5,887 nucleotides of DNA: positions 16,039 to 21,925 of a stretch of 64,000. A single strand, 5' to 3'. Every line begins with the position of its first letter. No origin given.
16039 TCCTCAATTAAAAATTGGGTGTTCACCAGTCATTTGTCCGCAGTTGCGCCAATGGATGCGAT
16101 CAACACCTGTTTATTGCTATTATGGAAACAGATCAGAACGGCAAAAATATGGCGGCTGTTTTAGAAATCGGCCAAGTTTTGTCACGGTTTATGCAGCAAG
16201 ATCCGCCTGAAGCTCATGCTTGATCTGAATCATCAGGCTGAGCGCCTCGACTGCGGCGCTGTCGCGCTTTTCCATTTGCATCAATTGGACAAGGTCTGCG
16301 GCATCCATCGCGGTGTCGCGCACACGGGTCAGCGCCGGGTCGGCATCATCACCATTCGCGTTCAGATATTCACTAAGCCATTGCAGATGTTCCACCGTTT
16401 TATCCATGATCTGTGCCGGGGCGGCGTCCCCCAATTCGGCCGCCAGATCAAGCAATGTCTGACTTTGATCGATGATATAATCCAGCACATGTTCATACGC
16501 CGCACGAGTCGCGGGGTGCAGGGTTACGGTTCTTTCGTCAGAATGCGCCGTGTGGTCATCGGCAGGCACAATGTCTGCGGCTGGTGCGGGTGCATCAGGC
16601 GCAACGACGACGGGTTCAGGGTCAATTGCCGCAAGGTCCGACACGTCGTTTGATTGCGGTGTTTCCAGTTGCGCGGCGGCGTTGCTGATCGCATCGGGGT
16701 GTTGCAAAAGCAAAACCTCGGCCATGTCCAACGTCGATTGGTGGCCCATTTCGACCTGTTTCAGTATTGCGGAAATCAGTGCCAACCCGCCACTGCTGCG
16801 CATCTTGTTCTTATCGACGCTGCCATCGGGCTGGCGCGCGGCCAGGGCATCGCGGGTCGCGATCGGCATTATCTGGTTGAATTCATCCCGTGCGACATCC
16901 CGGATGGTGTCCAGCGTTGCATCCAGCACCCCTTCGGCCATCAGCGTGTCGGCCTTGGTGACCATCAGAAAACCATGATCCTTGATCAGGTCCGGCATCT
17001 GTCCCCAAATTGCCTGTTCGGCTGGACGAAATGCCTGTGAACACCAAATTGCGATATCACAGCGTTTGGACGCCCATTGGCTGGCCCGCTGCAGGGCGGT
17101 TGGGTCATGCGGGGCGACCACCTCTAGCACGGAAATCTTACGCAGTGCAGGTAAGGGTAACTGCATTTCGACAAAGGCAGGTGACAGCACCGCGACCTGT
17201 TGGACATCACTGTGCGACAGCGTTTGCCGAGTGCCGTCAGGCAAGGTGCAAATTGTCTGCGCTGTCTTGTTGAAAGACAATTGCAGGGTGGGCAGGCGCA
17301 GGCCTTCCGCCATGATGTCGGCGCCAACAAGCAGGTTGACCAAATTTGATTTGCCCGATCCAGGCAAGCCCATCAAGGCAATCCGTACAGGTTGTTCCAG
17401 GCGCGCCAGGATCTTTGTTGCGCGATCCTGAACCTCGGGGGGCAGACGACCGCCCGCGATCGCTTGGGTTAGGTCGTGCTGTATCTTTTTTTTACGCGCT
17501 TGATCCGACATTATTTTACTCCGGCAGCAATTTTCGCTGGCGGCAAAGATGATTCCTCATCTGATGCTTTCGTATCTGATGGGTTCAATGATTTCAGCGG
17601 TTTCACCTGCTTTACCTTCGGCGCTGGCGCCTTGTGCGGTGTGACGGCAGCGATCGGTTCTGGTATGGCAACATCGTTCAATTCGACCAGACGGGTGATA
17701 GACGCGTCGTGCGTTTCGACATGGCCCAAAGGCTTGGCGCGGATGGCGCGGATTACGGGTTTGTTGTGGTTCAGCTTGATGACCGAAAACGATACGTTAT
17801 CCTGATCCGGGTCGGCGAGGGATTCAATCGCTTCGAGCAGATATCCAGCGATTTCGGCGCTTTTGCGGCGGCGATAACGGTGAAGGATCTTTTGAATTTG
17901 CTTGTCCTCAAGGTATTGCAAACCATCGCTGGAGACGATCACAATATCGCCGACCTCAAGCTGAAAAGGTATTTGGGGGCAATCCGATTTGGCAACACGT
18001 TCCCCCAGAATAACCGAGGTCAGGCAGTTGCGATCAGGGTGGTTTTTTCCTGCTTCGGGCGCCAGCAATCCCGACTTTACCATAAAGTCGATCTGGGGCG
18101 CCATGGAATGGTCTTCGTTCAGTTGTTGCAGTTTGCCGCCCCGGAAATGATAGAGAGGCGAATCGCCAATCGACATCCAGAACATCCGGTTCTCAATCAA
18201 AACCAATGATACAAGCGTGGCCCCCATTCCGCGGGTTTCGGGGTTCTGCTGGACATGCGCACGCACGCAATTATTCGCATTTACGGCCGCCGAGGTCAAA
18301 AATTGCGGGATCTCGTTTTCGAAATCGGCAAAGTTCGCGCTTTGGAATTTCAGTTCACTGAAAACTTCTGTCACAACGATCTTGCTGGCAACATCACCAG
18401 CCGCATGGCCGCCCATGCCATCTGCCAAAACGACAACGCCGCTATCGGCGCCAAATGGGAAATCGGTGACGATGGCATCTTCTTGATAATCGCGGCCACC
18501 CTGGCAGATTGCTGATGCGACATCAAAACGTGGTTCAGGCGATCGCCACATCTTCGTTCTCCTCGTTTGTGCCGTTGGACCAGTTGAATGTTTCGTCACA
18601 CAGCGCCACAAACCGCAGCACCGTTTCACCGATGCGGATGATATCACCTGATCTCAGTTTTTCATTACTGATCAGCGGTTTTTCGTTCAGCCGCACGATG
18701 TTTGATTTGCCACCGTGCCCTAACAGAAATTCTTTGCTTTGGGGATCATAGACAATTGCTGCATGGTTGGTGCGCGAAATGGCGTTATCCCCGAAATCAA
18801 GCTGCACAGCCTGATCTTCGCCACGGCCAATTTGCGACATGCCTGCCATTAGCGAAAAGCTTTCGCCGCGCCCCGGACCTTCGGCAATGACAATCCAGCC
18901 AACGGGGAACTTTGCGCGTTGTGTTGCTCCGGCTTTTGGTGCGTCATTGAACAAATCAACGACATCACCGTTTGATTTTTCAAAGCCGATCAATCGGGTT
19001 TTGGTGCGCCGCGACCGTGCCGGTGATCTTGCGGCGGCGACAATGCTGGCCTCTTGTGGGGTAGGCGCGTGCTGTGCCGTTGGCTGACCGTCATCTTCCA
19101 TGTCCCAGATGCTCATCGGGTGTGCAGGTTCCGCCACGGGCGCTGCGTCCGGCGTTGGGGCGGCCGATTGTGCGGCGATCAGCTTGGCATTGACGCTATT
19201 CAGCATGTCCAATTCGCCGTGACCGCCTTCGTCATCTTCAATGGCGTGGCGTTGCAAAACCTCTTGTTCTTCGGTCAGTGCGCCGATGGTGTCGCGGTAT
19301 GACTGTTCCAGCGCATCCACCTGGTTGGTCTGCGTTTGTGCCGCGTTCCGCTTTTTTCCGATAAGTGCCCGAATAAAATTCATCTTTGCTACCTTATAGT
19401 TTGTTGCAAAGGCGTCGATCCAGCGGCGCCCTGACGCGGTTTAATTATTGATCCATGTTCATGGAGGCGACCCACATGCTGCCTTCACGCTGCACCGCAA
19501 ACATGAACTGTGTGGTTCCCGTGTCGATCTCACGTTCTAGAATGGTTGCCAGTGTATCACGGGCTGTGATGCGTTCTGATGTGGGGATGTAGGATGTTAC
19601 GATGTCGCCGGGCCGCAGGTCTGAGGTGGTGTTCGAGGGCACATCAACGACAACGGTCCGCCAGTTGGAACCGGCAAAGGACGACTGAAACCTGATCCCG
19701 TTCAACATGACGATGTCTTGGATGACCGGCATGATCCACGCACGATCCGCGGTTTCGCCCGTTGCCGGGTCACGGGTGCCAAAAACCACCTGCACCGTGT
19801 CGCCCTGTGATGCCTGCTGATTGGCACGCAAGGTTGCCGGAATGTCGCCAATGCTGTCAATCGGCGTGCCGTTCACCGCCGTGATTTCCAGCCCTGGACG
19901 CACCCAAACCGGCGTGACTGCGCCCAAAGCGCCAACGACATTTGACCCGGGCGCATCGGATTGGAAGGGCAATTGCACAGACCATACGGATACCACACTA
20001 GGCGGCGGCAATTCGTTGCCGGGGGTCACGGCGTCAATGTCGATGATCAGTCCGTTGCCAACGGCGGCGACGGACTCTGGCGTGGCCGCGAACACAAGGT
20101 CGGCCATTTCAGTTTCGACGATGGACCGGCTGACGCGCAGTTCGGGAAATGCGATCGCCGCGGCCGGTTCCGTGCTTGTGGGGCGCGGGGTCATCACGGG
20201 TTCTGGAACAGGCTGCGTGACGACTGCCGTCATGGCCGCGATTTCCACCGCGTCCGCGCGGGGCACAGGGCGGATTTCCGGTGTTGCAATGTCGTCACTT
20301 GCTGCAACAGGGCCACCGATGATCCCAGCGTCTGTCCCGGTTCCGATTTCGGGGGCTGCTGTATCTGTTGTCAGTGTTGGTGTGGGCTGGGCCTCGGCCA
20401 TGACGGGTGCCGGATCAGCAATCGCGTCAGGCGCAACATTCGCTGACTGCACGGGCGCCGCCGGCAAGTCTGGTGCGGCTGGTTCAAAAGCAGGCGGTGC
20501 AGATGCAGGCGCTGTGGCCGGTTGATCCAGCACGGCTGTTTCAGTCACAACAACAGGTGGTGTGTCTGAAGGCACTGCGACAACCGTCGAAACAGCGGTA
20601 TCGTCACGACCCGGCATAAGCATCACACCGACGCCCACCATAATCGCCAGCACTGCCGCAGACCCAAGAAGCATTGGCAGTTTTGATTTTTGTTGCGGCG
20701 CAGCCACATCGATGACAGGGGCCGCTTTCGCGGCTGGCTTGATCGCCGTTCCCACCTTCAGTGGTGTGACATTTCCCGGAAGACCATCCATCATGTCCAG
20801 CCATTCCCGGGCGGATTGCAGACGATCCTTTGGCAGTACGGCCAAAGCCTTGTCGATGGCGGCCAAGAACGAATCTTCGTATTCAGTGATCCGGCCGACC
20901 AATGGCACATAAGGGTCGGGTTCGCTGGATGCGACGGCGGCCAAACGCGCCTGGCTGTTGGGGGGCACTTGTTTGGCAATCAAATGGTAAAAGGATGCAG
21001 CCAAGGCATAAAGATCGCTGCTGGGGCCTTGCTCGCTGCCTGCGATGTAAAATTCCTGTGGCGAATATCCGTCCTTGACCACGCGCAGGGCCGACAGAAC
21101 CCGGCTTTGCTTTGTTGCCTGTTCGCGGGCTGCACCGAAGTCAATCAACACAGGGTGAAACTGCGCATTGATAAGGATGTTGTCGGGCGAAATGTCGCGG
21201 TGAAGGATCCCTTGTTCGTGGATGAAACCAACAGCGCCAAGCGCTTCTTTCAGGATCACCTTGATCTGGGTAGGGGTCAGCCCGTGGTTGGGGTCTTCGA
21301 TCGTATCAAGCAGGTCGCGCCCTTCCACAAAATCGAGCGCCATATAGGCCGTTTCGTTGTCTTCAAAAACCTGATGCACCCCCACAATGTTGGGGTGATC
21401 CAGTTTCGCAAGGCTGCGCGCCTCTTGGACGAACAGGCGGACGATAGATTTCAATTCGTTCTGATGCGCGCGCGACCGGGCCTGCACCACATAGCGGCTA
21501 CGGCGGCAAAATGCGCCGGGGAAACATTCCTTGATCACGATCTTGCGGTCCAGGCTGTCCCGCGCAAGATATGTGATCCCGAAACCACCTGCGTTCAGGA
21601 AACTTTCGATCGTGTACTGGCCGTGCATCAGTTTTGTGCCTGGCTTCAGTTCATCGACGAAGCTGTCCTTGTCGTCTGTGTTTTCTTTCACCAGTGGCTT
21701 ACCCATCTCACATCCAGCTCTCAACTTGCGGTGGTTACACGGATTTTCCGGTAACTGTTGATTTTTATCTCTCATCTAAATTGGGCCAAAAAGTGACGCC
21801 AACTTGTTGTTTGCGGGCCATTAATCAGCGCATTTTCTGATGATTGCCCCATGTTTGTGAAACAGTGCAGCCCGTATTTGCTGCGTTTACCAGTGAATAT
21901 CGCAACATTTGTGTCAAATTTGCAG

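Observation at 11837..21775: Eight-gene kinase / FHA / PP2C + triple dynamin-like GTPase + Roadblock-like operon: candidate uncharacterised phospho-regulated membrane-remodelling or Eleos-like defence system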

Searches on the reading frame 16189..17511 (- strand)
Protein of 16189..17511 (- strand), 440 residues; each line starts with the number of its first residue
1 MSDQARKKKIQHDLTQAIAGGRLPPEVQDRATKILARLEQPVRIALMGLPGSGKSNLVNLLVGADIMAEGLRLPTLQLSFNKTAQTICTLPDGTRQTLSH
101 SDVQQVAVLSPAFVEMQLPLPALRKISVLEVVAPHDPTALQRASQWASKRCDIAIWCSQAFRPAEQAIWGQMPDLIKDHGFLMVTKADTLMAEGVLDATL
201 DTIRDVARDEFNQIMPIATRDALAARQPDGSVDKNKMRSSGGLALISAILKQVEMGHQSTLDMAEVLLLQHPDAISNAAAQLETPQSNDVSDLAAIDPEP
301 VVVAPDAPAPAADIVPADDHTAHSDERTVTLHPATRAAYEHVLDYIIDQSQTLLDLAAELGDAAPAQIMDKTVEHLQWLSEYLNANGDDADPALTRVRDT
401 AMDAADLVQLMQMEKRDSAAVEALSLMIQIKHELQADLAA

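Call 4: search_protein_families(library=pfam, proteins=[window:16189-17511:-], max_evalue=0.1)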
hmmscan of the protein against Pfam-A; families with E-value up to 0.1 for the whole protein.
window:16189-17511:- (440 aa): 3 families
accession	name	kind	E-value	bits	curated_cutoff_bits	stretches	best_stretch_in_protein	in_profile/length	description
PF01926.29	MMR_HSR1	-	0.0063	17.1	21.9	1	43-68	1-26/113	50S ribosome-binding GTPase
PF00005.33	ABC_tran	-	0.012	16.6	25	1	38-70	8-40/137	ABC transporter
PF03308.22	MeaB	-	0.035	13.5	23.1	1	32-76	20-67/273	Methylmalonyl Co-A mutase-associated GTPase MeaB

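Call 5: search_protein_families(library=padloc, proteins=[window:16189-17511:-], max_evalue=0.1)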
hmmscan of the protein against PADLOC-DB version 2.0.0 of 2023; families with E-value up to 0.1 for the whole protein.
window:16189-17511:- (440 aa): 1 family
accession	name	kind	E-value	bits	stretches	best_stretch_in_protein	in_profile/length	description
PDLC04135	mad3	-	0.041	11.4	1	41-64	22-45/374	mads_3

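Call 6: search_protein_families(library=ncbifam, proteins=[window:16189-17511:-], max_evalue=0.1)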
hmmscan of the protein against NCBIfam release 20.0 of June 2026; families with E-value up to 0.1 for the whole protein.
window:16189-17511:- (440 aa): 13 families
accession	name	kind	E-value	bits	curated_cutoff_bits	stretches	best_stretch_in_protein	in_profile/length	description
NF000908.1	PRK00089.1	equivalog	5.7e-05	22.6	237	0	44-66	6-28/291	GTPase Era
TIGR03596.1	GTPase_YlqF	equivalog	0.00065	19.2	208.2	1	31-68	110-145/276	ribosome biogenesis GTPase YlqF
TIGR03594.1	GTPase_EngA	equivalog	0.0034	16.5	306.7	1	13-65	151-199/432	ribosome biogenesis GTPase Der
NF006958.0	PRK09435.1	equivalog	0.0034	16.4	329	1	32-79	48-94/333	methylmalonyl Co-A mutase-associated GTPase MeaB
NF003661.0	PRK05291.1-3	equivalog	0.012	14.9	380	1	34-66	209-241/448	tRNA uridine-5-carboxymethylaminomethyl(34) synthesis GTPase MnmE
TIGR03156.1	GTP_HflX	equivalog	0.027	13.4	216.75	1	31-81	178-229/351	GTPase HflX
NF040873.1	AztA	equivalog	0.029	13.9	220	1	34-70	11-47/191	zinc ABC transporter ATP-binding protein AztA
NF008039.0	PRK10771.1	equivalog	0.043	13.2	298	0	38-70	22-54/234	thiamine ABC transporter ATP-binding protein ThiQ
NF000167.2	ABCF_Lsa_all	exception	0.051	12.5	750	1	34-85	328-379/492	Lsa family ABC-F type ribosomal protection protein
NF000355.4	ribo_prot_ABC_F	equivalog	0.097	11.5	380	0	37-72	335-371/499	ribosomal protection-like ABC-F family protein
TIGR00231.1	small_GTP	domain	0.098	12.4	42.5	0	40-66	2-28/164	GTP-binding protein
TIGR00450.1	mnmE_trmE_thdF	equivalog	0.098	11.7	252.6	0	33-64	202-232/446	tRNA uridine-5-carboxymethylaminomethyl(34) synthesis GTPase MnmE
NF006977.0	PRK09450.1-1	equivalog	0.099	10.4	1761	0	159-274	25-138/848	class I adenylate cyclase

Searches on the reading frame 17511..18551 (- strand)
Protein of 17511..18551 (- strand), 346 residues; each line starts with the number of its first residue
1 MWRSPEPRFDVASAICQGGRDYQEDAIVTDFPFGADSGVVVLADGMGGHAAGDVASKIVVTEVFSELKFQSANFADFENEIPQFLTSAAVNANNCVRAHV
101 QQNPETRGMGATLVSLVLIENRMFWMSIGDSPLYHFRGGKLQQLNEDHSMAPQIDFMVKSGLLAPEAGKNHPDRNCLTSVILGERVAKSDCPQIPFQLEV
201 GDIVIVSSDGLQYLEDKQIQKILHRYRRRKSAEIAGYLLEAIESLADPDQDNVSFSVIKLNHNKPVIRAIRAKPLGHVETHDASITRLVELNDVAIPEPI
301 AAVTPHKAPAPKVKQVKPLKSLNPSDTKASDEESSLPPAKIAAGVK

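Call 4: search_protein_families(library=pfam, proteins=[window:17511-18551:-], max_evalue=0.1)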
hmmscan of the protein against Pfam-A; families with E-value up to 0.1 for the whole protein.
window:17511-18551:- (346 aa): 3 families
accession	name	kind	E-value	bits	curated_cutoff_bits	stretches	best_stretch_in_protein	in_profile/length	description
PF13672.11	PP2C_2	-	1.3e-11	44.9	24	1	36-214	23-178/209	Protein phosphatase 2C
PF00481.26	PP2C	-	0.00045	20.4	20.3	1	16-150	8-142/255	Protein phosphatase 2C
PF07228.17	SpoIIE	-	0.0021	18.5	25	0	189-257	111-188/192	Stage II sporulation protein E (SpoIIE)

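Call 5: search_protein_families(library=padloc, proteins=[window:17511-18551:-], max_evalue=0.1)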
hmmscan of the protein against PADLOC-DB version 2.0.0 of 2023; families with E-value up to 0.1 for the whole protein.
window:17511-18551:- (346 aa): 0 families

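Call 6: search_protein_families(library=ncbifam, proteins=[window:17511-18551:-], max_evalue=0.1)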
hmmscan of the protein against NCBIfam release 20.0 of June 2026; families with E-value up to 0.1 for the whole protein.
window:17511-18551:- (346 aa): 4 families
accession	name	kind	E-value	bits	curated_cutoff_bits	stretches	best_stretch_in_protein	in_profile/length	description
NF033484.1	Stp1_PP2C_phos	equivalog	2e-43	148.6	230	1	20-258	8-231/232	Stp1/IreP family PP2C-type Ser/Thr phosphatase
NF011149.0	PRK14559.1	equivalog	1e-17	64.2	374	1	37-212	411-581/642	serine/threonine phosphatase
NF001533.0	PRK00364.2-4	subfamily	0.03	14.3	99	1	156-207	22-71/98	co-chaperone GroES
NF001530.0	PRK00364.1-6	equivalog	0.033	14.1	136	1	158-208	29-77/104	co-chaperone GroES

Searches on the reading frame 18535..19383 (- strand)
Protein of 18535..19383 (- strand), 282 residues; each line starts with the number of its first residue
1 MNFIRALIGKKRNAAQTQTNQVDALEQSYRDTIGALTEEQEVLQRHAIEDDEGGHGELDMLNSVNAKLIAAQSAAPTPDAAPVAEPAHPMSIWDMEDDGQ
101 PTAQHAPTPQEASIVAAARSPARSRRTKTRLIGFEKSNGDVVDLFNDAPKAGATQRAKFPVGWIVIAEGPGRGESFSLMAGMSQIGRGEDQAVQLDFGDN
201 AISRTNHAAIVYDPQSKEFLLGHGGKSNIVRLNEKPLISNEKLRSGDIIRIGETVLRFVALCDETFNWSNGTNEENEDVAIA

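Call 4: search_protein_families(library=pfam, proteins=[window:18535-19383:-], max_evalue=0.1)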
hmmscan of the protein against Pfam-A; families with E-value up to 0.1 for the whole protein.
window:18535-19383:- (282 aa): 2 families
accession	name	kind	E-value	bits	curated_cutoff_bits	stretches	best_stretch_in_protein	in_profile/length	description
PF00498.31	FHA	-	3.6e-07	30.9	20.7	1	185-252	3-67/67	FHA domain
PF16697.10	Yop-YscD_cpl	-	8.3e-06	26.4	33.2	1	167-259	3-91/94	Inner membrane component of T3SS, cytoplasmic domain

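Call 5: search_protein_families(library=padloc, proteins=[window:18535-19383:-], max_evalue=0.1)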
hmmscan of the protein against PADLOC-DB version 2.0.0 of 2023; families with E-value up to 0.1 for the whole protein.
window:18535-19383:- (282 aa): 0 families

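Call 6: search_protein_families(library=ncbifam, proteins=[window:18535-19383:-], max_evalue=0.1)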
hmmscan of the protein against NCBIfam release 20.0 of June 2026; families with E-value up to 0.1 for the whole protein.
window:18535-19383:- (282 aa): 3 families
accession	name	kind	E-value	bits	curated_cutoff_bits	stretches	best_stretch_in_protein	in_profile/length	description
NF049868.1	FhaB_Rv0019c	equivalog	3.8e-07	30.3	125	1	147-257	52-157/158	FHA domain-containing protein FhaB/FipA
NF052573.1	HisKinEspAMyxo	equivalog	0.00011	20.4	1400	1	173-259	38-120/755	serine histidine kinase EspA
NF041660.2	oxygluDhInhib_OdhI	equivalog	0.00074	19.4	200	1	160-260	35-129/130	oxoglutarate dehydrogenase inhibitor Odhl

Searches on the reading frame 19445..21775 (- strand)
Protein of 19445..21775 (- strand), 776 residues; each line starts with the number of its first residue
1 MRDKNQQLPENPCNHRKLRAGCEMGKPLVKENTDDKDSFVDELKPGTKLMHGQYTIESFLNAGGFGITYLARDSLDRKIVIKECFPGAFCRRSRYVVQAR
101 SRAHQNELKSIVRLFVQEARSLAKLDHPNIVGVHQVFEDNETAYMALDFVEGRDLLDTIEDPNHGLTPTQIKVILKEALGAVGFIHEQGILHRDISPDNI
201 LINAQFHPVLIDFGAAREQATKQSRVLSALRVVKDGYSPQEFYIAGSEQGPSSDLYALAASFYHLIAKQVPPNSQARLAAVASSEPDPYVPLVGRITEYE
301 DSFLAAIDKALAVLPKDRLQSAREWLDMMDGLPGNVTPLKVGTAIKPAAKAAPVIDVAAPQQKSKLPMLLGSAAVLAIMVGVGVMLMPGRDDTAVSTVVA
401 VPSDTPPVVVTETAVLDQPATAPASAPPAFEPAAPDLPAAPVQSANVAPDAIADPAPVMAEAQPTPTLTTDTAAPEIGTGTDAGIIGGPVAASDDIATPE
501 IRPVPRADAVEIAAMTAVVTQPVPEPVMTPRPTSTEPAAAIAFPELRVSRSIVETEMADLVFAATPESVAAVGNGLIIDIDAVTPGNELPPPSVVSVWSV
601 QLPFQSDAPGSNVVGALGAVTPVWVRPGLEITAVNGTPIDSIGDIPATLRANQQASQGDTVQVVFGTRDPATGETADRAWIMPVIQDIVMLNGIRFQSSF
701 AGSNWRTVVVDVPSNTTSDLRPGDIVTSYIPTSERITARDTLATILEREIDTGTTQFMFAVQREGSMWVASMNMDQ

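Call 4: search_protein_families(library=pfam, proteins=[window:19445-21775:-], max_evalue=0.1)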
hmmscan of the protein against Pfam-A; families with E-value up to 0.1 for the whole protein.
window:19445-21775:- (776 aa): 8 families
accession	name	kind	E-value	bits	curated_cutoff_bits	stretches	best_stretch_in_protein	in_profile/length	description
PF00069.31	Pkinase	-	3e-30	106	31.7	1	106-319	38-252/263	Protein kinase domain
PF07714.23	PK_Tyr_Ser-Thr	-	1.8e-15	57.4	23.1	1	112-267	45-199/258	Protein tyrosine and serine/threonine kinase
PF03109.22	ABC1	-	2.8e-05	23.8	22.9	1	134-227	133-225/244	ABC1 atypical kinase-like domain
PF01636.29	APH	-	3.4e-05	24.2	23.2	1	187-216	167-197/239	Phosphotransferase enzyme family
PF17667.7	Pkinase_fungal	-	0.00016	21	24.1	1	184-221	301-344/387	Fungal protein kinase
PF01163.29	RIO1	-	0.00026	21.1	22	1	89-224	25-159/187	RIO domain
PF06293.20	Kdo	-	0.012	15.5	21.3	1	155-222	105-175/207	Lipopolysaccharide kinase (Kdo/WaaP) family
PF14531.12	Kinase-like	-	0.034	13.8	25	0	185-243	161-213/289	Kinase-like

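Call 5: search_protein_families(library=padloc, proteins=[window:19445-21775:-], max_evalue=0.1)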
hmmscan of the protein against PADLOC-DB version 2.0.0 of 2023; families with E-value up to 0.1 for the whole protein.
window:19445-21775:- (776 aa): 33 families (the best 25 are shown)
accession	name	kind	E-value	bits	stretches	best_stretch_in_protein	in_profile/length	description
PDLC04042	PD-T4-6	-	4.9e-42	142.6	1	48-330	5-270/292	-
PDLC04138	mad6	-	1.5e-39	134.4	1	48-320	47-302/659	mads_6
PDLC04054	PD-T4-6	-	2.1e-36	124.1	1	48-360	7-309/347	-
PDLC04043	PD-T4-6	-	1.3e-35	121.3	1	46-387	9-326/452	-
PDLC04044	PD-T4-6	-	1.8e-35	120.7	1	38-348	19-307/372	-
PDLC04053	PD-T4-6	-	1.5e-34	117.9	1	50-330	7-269/311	-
PDLC04047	PD-T4-6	-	2.2e-34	117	1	47-326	5-266/327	-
PDLC04060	PD-T4-6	-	2e-33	114.1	1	48-352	4-288/486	-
PDLC04051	PD-T4-6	-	7.3e-33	112.2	1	49-352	29-314/476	-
PDLC04062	PD-T4-6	-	1.4e-32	111.3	1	34-333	15-294/450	-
PDLC04045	PD-T4-6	-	4.3e-32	109.4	1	42-330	23-296/350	-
PDLC04057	PD-T4-6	-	1.9e-31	107.6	1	48-326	4-264/443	-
PDLC04061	PD-T4-6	-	7.4e-31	106.2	1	46-325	10-276/510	-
PDLC04048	PD-T4-6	-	5e-26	89.9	1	48-276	6-216/354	-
PDLC04055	PD-T4-6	-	1.9e-24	84.3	1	105-329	107-332/496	-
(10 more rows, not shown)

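Call 6: search_protein_families(library=ncbifam, proteins=[window:19445-21775:-], max_evalue=0.1)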
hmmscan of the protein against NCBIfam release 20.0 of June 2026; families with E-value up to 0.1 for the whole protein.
window:19445-21775:- (776 aa): 20 families
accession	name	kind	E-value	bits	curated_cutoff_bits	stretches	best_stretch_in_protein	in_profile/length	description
NF047741.1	antiphage_MADS6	equivalog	2e-34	119.1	460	2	103-335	230-463/612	methylation-associated defense system protein kinase MAD6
NF033483.0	PknB_PASTA_kin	equivalog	2.5e-31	109.4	450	1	48-328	3-264/563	Stk1 family PASTA domain-containing Ser/Thr kinase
NF052427.1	StpK7MSMEG_1200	equivalog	3.7e-24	85.2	900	1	51-424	6-356/601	serine/threonine protein kinase StpK7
NF038150.1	lanthi_synth_IV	equivalog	1.5e-20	73.2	650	1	45-335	182-459/851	class IV lanthionine synthetase LanL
NF038151.1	lanthi_synth_III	equivalog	5.7e-17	61.4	575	1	47-267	215-424/833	class III lanthionine synthetase LanKC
NF009651.0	PRK13184.1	equivalog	5.9e-16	57.6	839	1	93-225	27-169/932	serine/threonine-protein kinase PknD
NF033442.0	BREX_PglW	equivalog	1.8e-11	42.6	990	1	97-335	239-489/1391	BREX system serine/threonine kinase PglW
TIGR03903.1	TOMM_kin_cyc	equivalog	5.2e-10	37.8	705.75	1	107-215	17-128/1267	TOMM system kinase/cyclase fusion protein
TIGR03724.2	arch_bud32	equivalog_domain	3.3e-08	33.2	125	1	116-222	41-137/193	KEOPS complex kinase/ATPase Bud32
NF043056.1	T4SS_LegK1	equivalog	1.3e-06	27.4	550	1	139-259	150-277/516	Dot/Icm T4SS effector kinase LegK1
NF011463.0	PRK14879.1-4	equivalog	3.5e-06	26.6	188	1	115-217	65-161/237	Kae1-associated kinase Bud32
NF007174.0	PRK09605.1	equivalog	5.9e-05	21.7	447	1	115-221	383-478/535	bifunctional N(6)-L-threonylcarbamoyladenine synthase/serine/threonine protein kinase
NF058632.1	SerThrKinPrkT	equivalog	9.2e-05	21.6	280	1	127-216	77-165/322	serine/threonine protein kinase PrkT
NF011464.0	PRK14879.1-7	equivalog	0.00011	22.1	246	1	98-223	36-156/221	Kae1-associated kinase Bud32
NF011460.0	PRK14879.1-1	equivalog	0.00078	18.6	199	1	137-220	80-161/232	Kae1-associated kinase Bud32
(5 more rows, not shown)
